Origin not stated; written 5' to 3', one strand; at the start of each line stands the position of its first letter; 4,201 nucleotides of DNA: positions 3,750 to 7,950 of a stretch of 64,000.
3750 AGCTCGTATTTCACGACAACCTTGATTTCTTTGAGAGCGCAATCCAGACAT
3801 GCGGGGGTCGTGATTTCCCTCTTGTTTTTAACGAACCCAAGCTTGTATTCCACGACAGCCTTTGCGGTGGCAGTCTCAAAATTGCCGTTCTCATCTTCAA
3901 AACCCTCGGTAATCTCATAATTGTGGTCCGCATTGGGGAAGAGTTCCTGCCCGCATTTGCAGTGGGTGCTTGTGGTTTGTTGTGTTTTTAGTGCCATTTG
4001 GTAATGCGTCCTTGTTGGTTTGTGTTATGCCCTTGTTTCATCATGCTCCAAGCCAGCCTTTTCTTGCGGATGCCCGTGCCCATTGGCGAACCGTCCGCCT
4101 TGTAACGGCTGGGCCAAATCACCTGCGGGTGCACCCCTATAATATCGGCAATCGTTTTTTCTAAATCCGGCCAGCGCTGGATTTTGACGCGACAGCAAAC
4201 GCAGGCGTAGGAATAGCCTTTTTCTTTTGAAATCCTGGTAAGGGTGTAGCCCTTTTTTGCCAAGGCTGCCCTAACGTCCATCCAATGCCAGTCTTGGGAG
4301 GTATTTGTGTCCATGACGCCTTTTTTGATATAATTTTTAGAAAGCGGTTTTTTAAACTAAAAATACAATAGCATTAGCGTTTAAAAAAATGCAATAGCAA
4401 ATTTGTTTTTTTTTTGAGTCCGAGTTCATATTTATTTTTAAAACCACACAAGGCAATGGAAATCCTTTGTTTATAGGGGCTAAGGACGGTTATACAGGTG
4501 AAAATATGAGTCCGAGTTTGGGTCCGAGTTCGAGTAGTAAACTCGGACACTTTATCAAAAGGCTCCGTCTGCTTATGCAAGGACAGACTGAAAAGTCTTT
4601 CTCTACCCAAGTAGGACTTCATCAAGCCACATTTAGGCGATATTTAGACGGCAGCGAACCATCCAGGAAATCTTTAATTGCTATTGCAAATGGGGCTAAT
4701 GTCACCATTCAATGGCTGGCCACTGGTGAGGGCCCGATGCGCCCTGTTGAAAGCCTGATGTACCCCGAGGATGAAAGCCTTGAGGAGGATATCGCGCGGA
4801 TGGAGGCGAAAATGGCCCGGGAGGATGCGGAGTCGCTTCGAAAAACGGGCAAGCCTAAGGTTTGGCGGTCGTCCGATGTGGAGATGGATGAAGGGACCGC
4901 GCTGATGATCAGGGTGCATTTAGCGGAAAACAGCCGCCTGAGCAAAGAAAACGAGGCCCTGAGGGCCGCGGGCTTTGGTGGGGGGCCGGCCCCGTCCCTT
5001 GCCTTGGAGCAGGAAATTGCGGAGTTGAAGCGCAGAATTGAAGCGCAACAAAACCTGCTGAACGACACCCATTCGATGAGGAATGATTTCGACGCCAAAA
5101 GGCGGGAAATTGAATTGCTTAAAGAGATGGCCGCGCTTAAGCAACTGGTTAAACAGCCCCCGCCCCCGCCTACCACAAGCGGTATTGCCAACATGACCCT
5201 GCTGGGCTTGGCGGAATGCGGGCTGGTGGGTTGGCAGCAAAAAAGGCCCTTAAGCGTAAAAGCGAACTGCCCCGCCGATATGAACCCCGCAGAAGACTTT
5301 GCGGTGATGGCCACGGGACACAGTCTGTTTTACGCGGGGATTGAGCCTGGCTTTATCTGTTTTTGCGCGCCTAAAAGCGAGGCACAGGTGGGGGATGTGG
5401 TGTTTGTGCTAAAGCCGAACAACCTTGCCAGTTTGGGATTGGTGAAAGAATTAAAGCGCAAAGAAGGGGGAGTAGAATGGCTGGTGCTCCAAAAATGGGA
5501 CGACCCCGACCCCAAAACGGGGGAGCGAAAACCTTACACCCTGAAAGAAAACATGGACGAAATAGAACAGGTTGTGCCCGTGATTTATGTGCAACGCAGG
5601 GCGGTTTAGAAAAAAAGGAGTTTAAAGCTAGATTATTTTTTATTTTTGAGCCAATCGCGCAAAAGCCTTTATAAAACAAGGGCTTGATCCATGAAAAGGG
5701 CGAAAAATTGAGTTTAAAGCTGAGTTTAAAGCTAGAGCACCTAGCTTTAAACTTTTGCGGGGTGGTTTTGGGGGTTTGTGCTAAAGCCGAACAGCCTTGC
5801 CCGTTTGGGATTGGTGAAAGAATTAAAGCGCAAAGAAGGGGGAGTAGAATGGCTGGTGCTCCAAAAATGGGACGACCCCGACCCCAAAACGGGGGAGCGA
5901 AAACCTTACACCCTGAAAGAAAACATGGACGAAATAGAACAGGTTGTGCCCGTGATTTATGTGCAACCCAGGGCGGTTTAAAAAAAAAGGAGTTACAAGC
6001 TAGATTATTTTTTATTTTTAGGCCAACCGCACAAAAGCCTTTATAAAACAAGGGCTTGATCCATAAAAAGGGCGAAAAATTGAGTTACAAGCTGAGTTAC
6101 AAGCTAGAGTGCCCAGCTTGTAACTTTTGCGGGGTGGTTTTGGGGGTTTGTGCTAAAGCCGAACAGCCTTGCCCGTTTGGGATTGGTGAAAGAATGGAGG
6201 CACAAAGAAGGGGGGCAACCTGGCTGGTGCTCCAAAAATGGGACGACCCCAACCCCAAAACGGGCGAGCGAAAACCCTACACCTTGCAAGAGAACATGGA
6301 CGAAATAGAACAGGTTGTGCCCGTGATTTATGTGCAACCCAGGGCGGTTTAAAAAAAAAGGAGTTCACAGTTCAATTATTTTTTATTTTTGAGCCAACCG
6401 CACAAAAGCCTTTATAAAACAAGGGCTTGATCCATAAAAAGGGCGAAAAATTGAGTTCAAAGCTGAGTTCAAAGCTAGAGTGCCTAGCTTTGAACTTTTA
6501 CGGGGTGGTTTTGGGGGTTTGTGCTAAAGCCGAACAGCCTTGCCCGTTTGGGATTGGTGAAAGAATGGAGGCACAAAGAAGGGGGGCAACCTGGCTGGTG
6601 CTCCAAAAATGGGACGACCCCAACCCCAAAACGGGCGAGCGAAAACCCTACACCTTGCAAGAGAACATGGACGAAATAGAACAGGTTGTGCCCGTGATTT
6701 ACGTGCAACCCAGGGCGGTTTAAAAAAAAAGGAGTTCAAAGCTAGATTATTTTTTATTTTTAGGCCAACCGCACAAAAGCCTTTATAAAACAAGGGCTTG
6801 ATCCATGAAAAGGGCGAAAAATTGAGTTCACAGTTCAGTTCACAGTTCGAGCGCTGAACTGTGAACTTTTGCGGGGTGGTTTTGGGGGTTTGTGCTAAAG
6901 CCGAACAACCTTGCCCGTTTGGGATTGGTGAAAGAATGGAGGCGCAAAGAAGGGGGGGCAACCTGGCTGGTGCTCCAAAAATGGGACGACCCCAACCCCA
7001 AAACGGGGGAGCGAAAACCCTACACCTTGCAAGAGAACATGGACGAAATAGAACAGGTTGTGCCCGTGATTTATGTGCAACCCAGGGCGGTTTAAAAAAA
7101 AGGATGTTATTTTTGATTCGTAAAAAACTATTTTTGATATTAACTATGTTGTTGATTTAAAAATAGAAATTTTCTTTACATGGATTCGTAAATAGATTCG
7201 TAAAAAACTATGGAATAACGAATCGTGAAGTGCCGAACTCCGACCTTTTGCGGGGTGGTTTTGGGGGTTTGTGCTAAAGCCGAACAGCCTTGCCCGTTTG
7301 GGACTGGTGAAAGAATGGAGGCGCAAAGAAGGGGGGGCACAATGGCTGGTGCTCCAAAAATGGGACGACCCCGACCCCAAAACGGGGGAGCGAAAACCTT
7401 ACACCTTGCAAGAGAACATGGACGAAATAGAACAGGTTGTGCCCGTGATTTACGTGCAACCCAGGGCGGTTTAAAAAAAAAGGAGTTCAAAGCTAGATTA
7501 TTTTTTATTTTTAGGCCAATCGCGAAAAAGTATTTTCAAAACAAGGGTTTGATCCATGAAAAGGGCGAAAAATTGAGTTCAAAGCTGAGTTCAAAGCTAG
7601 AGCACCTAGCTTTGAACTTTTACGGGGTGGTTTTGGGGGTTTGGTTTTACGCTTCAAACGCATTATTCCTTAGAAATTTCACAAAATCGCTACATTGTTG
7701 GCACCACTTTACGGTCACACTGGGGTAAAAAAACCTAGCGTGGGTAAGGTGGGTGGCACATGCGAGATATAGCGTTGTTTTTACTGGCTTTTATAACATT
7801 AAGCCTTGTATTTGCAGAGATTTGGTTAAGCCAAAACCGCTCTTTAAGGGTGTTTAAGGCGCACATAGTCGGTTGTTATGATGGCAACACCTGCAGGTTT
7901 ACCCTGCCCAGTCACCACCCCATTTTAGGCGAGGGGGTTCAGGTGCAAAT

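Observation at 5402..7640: Tandem array of six internally deleted mini-repressor units 3' of a Mu-like c gene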

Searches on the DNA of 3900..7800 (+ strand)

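Call 9: search_dna_similar(query=window:3900-7800:+, collection=phages, mode=distant)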
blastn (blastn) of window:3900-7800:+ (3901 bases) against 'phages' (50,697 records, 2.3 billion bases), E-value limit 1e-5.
No match.

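Call 39: search_rna_families(source=window, start=4300, end=7800, threshold=evalue, max_evalue=5)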
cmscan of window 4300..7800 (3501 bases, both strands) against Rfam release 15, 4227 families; matches with E-value up to 5: 1.
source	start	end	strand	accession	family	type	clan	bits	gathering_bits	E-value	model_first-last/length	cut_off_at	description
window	6825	6867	+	RF03652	mir-2329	Gene; miRNA;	-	21.3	90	0.87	1-66/66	no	mir-2329 microRNA precursor family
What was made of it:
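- Closest known: P4 CI RNA. Different: There is no Rfam match (call 39) and no evidence of an RNA product.
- No Rfam family is matched (call 39).
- Tried and rejected: Rfam at E up to 5 gave only a chance miRNA hit (call 39).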
